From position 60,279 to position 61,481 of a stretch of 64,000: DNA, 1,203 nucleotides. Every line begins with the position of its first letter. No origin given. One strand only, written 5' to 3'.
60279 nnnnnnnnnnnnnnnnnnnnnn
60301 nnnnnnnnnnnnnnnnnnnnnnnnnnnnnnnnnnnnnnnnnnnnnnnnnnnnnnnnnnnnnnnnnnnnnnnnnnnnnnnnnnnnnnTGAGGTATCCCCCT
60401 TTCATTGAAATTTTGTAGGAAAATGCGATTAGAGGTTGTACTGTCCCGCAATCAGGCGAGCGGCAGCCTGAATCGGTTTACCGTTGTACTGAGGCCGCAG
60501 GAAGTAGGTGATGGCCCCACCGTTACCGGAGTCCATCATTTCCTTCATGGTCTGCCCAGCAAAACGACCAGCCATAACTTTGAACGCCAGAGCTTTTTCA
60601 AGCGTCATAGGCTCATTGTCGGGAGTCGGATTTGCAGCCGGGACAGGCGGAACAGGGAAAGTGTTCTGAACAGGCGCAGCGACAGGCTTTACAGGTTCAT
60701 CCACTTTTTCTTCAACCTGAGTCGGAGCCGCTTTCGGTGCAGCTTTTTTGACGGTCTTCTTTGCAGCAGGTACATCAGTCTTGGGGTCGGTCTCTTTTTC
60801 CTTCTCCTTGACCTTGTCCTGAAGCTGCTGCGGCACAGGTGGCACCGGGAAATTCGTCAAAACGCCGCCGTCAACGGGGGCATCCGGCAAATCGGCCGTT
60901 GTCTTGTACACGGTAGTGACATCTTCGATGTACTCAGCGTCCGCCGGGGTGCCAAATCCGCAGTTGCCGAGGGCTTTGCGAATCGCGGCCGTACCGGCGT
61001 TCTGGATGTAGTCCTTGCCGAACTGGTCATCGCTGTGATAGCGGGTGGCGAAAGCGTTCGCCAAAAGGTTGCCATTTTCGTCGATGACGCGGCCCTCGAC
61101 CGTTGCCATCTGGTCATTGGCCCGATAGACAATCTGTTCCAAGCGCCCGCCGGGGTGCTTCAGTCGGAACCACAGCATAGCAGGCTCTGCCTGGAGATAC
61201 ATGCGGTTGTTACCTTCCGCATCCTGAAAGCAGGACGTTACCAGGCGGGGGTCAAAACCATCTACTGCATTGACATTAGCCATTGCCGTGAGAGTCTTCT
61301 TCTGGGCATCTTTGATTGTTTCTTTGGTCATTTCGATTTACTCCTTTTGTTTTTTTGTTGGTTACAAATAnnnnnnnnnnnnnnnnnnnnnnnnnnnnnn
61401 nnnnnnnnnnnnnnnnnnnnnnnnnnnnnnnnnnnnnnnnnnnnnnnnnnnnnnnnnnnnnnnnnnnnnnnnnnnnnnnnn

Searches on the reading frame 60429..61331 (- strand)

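Call 55: search_protein_families(library=phrogs, proteins=[window:60429-61331:-], max_evalue=0.0001)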
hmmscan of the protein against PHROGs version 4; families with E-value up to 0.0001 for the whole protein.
window:60429-61331:- (300 aa): 1 family
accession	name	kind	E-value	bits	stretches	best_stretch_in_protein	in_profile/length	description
phrog_11717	-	unknown function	1.8e-12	48.4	1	38-207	23-153/208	-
